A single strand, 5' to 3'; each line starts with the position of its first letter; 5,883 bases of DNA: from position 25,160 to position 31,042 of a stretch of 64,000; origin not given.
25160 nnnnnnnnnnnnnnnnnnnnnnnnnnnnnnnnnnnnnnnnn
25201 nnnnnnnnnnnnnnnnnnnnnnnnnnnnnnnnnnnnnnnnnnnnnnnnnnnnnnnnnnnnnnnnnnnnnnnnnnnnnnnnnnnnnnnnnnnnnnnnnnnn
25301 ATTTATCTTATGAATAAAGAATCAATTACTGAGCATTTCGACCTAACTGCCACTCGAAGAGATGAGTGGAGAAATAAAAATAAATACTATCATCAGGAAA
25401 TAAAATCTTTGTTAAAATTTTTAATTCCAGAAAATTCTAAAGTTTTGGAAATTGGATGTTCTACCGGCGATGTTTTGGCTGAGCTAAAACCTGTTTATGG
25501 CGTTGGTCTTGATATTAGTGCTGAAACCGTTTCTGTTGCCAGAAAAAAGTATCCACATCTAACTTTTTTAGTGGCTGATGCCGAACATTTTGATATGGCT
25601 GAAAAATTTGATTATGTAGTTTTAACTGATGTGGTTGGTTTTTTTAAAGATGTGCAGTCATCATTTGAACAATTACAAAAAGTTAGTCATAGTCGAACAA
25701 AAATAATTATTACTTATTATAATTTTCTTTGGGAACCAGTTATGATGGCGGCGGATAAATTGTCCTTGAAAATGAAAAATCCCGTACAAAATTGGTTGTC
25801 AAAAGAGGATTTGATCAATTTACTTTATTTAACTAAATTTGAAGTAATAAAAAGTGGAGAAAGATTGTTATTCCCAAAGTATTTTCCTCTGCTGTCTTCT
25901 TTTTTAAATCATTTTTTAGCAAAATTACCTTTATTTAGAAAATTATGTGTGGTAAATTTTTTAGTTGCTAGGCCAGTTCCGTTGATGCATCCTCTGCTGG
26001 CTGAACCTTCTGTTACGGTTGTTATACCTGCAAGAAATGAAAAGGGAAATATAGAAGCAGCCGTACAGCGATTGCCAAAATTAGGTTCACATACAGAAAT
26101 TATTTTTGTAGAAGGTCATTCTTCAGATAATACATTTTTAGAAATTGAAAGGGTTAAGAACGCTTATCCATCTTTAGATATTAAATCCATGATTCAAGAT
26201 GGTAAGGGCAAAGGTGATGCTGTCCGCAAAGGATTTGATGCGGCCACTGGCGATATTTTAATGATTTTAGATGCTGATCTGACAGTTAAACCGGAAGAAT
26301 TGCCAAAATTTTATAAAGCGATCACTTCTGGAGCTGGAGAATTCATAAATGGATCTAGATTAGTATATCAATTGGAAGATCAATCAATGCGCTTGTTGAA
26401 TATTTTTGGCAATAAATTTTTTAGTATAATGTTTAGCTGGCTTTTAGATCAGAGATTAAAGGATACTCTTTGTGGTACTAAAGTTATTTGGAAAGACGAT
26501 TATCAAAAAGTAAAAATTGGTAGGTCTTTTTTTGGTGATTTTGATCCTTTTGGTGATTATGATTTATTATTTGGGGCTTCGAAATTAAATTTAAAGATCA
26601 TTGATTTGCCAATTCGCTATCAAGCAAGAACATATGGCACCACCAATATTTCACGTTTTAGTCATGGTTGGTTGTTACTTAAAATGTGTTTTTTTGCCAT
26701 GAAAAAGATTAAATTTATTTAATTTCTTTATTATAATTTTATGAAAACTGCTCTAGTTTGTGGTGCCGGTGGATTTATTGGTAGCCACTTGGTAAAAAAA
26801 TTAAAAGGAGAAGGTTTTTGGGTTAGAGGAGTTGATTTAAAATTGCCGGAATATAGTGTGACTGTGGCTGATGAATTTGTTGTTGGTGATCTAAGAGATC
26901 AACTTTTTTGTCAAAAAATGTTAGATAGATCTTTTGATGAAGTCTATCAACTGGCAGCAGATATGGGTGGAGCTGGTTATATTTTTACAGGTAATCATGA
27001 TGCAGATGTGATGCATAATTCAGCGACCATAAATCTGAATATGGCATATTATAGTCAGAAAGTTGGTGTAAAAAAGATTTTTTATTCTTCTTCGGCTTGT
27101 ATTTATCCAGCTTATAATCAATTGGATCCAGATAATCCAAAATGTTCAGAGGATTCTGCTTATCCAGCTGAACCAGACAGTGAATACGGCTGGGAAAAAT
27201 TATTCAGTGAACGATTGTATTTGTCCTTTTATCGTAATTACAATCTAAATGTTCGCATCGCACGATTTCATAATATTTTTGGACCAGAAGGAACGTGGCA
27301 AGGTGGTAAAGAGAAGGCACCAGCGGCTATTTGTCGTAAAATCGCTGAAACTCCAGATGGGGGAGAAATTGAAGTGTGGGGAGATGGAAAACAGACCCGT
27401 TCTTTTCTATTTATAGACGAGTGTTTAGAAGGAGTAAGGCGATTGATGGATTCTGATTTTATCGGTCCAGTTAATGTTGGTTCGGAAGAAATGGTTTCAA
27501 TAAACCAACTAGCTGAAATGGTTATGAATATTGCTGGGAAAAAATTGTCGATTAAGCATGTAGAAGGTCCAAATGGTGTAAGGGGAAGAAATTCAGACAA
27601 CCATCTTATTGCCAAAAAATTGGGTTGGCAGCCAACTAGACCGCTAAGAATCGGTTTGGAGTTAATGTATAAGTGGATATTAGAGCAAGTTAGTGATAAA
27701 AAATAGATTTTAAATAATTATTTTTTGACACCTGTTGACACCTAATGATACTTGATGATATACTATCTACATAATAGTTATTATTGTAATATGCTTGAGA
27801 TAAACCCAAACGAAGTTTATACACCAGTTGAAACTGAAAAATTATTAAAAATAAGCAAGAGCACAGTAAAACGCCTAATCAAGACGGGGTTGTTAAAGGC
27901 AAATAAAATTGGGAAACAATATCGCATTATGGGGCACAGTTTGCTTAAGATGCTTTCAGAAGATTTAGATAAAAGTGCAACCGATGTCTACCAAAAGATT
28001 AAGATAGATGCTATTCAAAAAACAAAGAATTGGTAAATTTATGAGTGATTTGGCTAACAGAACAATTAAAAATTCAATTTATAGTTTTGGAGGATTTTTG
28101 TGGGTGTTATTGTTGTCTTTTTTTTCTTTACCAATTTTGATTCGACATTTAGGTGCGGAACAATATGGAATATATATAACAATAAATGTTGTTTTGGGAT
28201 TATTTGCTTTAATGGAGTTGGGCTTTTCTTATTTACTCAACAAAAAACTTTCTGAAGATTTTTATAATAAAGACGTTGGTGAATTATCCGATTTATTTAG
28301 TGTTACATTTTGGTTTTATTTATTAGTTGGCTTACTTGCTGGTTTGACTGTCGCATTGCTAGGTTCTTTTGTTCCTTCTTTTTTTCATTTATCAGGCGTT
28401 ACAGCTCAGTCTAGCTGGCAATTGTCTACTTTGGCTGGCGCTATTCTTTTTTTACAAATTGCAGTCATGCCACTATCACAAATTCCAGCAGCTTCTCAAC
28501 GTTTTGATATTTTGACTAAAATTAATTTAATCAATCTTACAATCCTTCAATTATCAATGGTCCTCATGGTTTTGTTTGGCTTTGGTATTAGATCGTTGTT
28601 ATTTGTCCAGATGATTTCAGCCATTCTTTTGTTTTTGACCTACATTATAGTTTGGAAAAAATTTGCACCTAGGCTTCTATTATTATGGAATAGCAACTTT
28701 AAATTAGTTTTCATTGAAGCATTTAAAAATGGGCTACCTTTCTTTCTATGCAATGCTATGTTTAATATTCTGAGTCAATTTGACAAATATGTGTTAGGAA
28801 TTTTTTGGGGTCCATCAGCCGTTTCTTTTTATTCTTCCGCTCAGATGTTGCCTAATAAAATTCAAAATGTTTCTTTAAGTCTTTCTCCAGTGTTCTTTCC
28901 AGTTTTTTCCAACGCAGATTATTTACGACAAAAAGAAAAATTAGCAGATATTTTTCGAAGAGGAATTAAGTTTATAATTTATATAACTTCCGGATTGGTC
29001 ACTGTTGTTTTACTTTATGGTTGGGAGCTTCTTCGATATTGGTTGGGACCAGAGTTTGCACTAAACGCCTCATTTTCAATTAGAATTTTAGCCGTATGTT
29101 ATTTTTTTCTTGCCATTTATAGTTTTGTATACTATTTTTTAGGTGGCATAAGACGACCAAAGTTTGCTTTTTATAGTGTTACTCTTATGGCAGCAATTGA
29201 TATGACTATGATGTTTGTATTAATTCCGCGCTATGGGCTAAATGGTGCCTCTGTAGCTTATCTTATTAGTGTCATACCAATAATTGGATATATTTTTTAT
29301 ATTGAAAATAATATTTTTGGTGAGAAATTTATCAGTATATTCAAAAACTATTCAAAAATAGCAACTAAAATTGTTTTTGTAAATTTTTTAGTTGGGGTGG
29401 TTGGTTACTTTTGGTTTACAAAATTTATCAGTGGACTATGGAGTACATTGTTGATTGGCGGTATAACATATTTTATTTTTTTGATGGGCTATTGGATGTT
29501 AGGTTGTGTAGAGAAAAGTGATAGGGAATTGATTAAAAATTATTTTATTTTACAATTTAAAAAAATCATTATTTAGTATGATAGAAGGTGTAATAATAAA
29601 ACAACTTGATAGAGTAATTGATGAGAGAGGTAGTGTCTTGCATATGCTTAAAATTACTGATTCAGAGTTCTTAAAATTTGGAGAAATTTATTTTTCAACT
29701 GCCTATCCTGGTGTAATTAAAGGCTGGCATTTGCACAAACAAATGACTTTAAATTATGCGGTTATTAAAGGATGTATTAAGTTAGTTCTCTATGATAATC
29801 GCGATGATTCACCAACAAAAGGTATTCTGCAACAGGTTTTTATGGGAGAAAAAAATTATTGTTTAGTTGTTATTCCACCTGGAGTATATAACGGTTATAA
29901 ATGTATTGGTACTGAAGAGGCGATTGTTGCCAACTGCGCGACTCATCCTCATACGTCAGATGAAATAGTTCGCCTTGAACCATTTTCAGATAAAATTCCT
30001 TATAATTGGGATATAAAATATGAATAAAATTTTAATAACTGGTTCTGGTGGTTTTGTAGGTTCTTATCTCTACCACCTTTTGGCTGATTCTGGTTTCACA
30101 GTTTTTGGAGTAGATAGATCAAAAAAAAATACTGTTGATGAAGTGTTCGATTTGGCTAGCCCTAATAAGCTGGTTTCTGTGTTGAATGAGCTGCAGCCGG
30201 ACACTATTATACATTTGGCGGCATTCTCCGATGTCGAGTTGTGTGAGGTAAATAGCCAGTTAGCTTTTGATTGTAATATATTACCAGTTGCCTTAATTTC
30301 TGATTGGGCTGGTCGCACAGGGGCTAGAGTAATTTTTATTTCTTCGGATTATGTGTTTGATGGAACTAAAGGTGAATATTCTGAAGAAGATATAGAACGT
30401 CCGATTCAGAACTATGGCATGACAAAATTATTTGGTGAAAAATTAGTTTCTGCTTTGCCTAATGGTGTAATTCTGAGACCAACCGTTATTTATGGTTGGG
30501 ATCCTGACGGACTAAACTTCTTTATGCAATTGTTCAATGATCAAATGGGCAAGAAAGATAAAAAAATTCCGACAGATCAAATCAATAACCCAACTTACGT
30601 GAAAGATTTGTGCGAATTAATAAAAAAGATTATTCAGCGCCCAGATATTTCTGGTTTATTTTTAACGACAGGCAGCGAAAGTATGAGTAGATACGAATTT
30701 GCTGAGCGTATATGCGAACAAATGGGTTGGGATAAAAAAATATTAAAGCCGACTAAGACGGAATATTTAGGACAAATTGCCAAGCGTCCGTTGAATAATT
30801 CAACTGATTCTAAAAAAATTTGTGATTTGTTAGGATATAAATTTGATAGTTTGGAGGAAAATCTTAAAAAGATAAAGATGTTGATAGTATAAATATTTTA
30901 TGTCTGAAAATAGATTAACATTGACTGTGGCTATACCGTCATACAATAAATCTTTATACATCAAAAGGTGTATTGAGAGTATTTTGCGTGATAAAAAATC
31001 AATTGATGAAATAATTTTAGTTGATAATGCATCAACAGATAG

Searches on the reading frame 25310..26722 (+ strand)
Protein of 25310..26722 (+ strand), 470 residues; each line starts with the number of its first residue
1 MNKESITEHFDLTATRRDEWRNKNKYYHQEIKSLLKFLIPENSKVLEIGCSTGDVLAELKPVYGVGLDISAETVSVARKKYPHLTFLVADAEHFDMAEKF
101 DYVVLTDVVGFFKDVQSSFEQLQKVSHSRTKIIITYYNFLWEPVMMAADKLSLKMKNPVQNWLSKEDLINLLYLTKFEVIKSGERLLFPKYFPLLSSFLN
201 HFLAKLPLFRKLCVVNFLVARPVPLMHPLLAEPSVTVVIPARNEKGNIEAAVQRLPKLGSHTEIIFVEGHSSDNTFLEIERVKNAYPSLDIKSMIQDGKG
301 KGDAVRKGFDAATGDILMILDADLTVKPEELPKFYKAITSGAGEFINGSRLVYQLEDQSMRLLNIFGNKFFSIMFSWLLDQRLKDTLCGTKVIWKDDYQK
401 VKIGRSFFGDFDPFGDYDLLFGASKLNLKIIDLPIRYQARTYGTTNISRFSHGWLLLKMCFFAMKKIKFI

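Call 10: search_protein_families(library=pfam, proteins=[window:25310-26722:+], max_evalue=0.00001)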
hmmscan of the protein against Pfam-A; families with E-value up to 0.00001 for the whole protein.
window:25310-26722:+ (470 aa): 10 families
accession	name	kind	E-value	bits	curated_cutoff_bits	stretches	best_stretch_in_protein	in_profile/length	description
PF00535.33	Glycos_transf_2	-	2e-20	73.9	23.3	1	236-370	1-132/168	Glycosyl transferase family 2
PF13847.12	Methyltransf_31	-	1.3e-12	48.1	27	1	41-145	3-114/145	Methyltransferase domain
PF13649.12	Methyltransf_25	-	2.4e-11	44.6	27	1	45-125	1-92/97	Methyltransferase domain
PF13489.12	Methyltransf_23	-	2.6e-11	44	27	1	26-180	4-162/164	Methyltransferase domain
PF08241.18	Methyltransf_11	-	1.6e-10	41.9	21.2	1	46-129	1-90/95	Methyltransferase domain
PF10111.15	Glyco_tranf_2_2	-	1.3e-09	38.4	27.3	1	236-373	1-144/276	Glycosyltransferase like family 2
PF07021.18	MetW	-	9.6e-09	35.6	21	1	35-141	7-114/193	Methionine biosynthesis protein MetW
PF08242.18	Methyltransf_12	-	1.8e-08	35.4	30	1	46-125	1-91/98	Methyltransferase domain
PF13641.12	Glyco_tranf_2_3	-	7.3e-07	29.9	27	1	233-375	1-149/230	Glycosyltransferase like family 2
PF05401.17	NodS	-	4.3e-06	27.1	24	1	17-117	16-124/201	Nodulation protein S (NodS)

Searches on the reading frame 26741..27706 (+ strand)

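Call 10: search_protein_families(library=pfam, proteins=[window:26741-27706:+], max_evalue=0.00001)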
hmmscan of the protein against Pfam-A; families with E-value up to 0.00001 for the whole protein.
window:26741-27706:+ (321 aa): 2 families
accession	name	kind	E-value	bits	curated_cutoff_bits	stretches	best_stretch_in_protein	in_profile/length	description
PF01370.27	Epimerase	-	2.5e-38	132.3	20.9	1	4-238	1-227/240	NAD dependent epimerase/dehydratase family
PF16363.11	GDP_Man_Dehyd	-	2.9e-23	83.3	27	1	5-300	1-323/332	GDP-mannose 4,6 dehydratase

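Call 85: search_protein_families(library=ncbifam, proteins=[window:26741-27706:+], max_evalue=1e-15)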
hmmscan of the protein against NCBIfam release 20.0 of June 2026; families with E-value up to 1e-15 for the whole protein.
window:26741-27706:+ (321 aa): 5 families
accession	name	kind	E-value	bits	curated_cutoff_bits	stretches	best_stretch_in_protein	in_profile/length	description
NF047922.1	GDPFucSynFcl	equivalog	3.9e-30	105.4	500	1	5-317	6-305/308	GDP-L-fucose synthase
TIGR04180.1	EDH_00030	hypoth_equivalog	9.4e-25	87.3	475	1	5-285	2-274/297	NAD-dependent 4,6-dehydratase LegB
TIGR01179.1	galE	equivalog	1.1e-19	70.4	262.3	1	5-313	3-325/332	UDP-glucose 4-epimerase GalE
TIGR01181.1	dTDP_gluc_dehyt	equivalog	2.9e-19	69.3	365.1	1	4-316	2-314/321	dTDP-glucose 4,6-dehydratase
TIGR02197.1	heptose_epim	equivalog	8.3e-19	67.9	274.6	1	5-283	2-278/316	ADP-glyceromanno-heptose 6-epimerase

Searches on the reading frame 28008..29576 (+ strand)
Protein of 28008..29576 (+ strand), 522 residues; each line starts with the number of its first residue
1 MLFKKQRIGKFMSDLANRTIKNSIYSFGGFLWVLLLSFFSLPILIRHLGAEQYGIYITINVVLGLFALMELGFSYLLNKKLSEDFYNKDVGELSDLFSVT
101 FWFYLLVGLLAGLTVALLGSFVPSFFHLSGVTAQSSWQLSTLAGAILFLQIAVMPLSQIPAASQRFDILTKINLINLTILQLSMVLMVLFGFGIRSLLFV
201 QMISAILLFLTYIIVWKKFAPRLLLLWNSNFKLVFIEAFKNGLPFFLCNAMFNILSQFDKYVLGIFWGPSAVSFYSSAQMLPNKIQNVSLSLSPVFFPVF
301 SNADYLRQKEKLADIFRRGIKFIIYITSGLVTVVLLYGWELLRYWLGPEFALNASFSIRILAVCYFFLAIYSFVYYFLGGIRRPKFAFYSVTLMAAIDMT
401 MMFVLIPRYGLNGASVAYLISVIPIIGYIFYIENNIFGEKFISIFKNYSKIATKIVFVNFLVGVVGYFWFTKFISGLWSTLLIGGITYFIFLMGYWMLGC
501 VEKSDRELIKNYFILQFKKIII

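Call 10: search_protein_families(library=pfam, proteins=[window:28008-29576:+], max_evalue=0.00001)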
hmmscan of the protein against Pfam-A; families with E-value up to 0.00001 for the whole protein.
window:28008-29576:+ (522 aa): 2 families
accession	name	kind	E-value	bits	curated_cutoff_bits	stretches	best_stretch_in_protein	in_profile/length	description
PF13440.11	Polysacc_synt_3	-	1.9e-17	63.9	23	1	43-349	1-287/293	Polysaccharide biosynthesis protein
PF01943.22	Polysacc_synt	-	2.4e-12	47.3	28.2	1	21-302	3-272/274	Polysaccharide biosynthesis protein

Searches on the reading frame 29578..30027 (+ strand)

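Call 10: search_protein_families(library=pfam, proteins=[window:29578-30027:+], max_evalue=0.00001)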
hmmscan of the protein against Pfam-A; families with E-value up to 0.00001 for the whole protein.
window:29578-30027:+ (149 aa): 2 families
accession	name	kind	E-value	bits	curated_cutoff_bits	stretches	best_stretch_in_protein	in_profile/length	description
PF00908.23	dTDP_sugar_isom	-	4.2e-11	43.3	27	1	2-144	4-152/168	dTDP-4-dehydrorhamnose 3,5-epimerase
PF14667.12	Polysacc_synt_C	-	2.2e-06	28.2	28.7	1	15-77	3-60/111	Polysaccharide biosynthesis C-terminal domain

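Call 85: search_protein_families(library=ncbifam, proteins=[window:29578-30027:+], max_evalue=1e-15)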
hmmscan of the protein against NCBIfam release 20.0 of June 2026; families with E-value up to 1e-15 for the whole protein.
window:29578-30027:+ (149 aa): 0 families

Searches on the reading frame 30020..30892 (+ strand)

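Call 10: search_protein_families(library=pfam, proteins=[window:30020-30892:+], max_evalue=0.00001)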
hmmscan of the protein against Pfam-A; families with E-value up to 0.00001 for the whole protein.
window:30020-30892:+ (290 aa): 4 families
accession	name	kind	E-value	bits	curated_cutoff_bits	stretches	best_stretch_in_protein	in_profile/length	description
PF04321.23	RmlD_sub_bind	-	1.2e-58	198.9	27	1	3-284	2-280/287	RmlD substrate binding domain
PF01370.27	Epimerase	-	4.8e-26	92.1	20.9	1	4-209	1-229/240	NAD dependent epimerase/dehydratase family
PF16363.11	GDP_Man_Dehyd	-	7.2e-20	72.1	27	1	5-145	1-166/332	GDP-mannose 4,6 dehydratase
PF02719.21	Polysacc_synt_2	-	2.4e-09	37.3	20.2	1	37-146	55-152/293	Polysaccharide biosynthesis protein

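Call 85: search_protein_families(library=ncbifam, proteins=[window:30020-30892:+], max_evalue=1e-15)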
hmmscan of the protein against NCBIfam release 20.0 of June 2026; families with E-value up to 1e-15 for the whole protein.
window:30020-30892:+ (290 aa): 2 families
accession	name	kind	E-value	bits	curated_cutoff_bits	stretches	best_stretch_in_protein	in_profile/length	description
TIGR01214.1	rmlD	equivalog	5.7e-58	196.3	224.05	1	3-284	1-280/285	dTDP-4-dehydrorhamnose reductase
NF007440.0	PRK09987.1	equivalog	6.2e-23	81.5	308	1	3-267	2-271/299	dTDP-4-dehydrorhamnose reductase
